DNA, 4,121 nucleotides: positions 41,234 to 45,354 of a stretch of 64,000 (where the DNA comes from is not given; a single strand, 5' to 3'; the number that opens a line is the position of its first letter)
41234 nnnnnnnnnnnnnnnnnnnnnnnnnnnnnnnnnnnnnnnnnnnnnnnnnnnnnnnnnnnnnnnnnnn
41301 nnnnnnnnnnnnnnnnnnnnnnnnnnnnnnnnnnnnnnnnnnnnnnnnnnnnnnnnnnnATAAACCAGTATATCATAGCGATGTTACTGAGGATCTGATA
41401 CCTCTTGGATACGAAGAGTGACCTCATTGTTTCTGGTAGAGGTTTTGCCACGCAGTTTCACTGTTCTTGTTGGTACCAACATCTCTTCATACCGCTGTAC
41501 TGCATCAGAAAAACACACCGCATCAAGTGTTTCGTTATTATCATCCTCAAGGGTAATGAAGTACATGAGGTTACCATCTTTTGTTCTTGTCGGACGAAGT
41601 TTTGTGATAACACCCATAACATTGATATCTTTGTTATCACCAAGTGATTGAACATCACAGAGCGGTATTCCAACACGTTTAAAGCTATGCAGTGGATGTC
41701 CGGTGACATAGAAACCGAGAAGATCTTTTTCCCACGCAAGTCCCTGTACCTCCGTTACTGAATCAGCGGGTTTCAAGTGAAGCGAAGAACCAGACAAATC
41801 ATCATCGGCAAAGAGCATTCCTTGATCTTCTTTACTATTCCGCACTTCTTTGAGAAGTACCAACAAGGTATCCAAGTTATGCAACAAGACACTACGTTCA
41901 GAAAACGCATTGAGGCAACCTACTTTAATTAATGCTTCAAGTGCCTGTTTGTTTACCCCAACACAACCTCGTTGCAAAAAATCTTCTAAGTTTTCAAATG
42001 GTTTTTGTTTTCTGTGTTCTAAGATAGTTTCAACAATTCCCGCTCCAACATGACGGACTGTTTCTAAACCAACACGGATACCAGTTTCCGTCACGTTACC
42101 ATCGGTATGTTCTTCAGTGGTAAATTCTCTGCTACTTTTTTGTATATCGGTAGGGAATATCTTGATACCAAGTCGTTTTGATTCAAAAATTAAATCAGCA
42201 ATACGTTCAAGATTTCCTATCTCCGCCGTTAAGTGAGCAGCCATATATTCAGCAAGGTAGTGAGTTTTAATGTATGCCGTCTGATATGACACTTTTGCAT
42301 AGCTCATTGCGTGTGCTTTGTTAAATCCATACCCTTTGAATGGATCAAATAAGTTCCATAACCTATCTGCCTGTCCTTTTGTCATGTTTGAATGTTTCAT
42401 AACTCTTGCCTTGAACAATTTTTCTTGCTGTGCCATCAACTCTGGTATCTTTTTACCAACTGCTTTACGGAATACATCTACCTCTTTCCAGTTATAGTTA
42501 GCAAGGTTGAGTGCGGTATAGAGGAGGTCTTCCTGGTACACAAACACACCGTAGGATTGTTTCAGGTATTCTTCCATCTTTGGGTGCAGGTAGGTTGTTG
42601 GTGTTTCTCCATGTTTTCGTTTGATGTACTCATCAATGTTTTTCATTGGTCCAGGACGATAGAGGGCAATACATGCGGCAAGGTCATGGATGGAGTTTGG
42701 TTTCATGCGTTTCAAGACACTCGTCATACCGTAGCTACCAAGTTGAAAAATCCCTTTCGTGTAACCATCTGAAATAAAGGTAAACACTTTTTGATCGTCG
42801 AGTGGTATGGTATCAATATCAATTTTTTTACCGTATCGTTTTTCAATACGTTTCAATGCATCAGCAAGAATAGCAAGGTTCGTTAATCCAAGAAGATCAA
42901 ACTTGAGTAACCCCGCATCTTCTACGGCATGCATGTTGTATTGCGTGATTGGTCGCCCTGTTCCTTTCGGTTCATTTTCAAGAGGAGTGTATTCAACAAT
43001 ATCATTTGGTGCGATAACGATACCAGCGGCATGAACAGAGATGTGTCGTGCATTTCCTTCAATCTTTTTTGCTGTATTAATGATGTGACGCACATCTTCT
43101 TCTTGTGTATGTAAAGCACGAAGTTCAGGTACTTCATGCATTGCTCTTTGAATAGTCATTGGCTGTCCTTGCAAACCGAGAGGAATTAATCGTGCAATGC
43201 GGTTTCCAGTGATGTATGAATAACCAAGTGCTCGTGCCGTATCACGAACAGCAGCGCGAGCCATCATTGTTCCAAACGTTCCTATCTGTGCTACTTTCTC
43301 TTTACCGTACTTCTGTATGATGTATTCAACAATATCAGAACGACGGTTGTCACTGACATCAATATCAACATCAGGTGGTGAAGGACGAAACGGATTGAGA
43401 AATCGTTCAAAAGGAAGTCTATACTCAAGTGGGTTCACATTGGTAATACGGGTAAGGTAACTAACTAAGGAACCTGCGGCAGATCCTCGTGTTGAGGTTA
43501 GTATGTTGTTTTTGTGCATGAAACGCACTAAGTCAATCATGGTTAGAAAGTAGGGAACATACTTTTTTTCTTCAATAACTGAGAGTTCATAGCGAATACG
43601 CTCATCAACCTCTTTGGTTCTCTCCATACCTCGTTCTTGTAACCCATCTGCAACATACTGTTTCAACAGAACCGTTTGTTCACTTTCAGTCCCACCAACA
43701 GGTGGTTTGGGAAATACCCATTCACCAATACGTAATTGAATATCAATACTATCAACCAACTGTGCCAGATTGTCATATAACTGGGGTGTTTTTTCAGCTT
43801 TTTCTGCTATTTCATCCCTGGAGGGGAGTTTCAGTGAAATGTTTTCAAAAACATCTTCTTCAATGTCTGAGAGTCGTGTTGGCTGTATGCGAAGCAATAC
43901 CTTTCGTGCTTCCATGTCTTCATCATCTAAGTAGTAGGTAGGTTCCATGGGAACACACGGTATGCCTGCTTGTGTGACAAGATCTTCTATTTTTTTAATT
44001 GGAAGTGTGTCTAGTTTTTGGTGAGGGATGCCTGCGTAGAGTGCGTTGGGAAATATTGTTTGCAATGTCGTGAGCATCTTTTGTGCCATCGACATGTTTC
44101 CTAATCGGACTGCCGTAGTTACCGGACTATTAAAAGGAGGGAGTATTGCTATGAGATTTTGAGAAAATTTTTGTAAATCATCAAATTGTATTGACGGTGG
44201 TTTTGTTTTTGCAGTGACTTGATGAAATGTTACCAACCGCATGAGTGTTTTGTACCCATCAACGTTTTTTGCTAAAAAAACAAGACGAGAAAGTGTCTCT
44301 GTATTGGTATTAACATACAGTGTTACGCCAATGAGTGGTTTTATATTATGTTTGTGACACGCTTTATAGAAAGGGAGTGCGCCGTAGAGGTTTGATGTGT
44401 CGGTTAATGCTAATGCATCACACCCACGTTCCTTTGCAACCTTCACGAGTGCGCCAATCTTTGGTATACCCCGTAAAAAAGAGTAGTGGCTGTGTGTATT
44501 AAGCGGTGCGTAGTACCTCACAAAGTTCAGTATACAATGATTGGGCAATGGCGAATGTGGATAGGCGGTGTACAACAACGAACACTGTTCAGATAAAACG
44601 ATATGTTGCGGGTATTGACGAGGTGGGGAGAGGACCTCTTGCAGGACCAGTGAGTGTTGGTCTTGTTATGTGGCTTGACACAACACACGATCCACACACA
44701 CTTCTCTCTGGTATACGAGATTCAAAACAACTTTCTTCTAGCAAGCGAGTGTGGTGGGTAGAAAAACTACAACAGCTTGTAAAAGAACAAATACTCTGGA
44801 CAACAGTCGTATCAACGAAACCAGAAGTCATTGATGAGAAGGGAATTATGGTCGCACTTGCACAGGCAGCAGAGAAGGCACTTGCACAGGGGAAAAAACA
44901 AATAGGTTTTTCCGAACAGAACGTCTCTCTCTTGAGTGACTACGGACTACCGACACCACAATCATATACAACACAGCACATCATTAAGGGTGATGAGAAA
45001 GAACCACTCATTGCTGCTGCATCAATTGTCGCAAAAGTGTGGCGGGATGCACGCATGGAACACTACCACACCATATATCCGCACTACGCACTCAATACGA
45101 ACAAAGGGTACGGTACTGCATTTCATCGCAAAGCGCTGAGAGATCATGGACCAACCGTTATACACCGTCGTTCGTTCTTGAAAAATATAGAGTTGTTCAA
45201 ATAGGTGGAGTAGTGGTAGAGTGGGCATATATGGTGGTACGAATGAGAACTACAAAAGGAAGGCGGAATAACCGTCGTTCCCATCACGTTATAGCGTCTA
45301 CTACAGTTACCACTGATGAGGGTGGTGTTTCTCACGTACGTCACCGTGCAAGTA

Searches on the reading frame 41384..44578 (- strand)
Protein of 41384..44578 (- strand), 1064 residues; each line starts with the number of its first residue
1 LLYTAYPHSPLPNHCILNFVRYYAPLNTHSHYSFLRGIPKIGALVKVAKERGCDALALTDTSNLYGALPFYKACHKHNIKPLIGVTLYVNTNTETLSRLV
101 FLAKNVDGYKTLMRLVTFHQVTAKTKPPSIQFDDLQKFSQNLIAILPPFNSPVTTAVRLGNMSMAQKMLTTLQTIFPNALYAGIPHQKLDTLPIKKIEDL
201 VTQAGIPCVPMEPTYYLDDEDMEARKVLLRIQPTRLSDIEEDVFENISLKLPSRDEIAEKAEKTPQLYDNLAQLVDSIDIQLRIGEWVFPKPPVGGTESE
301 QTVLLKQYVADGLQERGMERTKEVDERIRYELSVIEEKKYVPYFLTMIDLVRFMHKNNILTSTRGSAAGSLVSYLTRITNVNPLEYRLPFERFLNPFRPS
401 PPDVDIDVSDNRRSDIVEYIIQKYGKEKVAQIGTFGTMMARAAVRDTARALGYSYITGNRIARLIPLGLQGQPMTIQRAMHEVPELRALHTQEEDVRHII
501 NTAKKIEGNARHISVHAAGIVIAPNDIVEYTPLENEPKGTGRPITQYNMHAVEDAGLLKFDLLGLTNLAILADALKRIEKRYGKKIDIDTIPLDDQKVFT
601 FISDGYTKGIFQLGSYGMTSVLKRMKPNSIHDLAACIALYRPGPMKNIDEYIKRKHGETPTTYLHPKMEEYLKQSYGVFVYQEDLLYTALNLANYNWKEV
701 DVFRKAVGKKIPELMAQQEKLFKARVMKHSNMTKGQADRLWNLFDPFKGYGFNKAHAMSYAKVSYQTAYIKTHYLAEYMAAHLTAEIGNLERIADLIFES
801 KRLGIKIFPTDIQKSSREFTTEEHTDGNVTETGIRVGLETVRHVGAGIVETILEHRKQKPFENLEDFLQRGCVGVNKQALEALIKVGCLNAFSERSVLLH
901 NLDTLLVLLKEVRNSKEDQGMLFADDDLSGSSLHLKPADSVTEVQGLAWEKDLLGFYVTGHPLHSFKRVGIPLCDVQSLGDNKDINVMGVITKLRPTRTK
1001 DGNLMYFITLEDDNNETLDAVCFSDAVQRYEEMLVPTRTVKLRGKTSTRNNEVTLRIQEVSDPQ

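Call 8: search_protein_families(library=pfam, proteins=[window:41384-44578:-], max_evalue=0.001)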
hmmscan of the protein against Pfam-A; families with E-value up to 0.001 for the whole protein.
window:41384-44578:- (1064 aa): 5 families
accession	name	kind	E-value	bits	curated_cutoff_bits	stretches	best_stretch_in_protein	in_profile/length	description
PF07733.18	DNA_pol3_alpha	-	3.2e-88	296.2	23.9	1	305-564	3-260/260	Bacterial DNA polymerase III alpha NTPase domain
PF17657.6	DNA_pol3_finger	-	1.1e-53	181.4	22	1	567-728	1-164/166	Bacterial DNA polymerase III alpha subunit finger domain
PF02811.25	PHP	-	1.4e-31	110.4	26.4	1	26-180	2-157/164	PHP domain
PF14579.12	HHH_6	-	1.5e-20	73.6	25.6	1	804-894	1-85/90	Helix-hairpin-helix motif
PF01336.31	tRNA_anti-codon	-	4.9e-08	33.2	27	1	986-1061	2-73/75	OB-fold nucleic acid binding domain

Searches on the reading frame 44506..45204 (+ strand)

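Call 43: search_protein_families(library=pfam, proteins=[window:44506-45204:+], max_evalue=0.001)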
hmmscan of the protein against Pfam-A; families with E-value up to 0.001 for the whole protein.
window:44506-45204:+ (232 aa): 1 family
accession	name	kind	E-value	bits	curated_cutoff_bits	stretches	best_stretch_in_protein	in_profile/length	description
PF01351.25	RNase_HII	-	8.4e-32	111.1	25.8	1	35-225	1-197/199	Ribonuclease HII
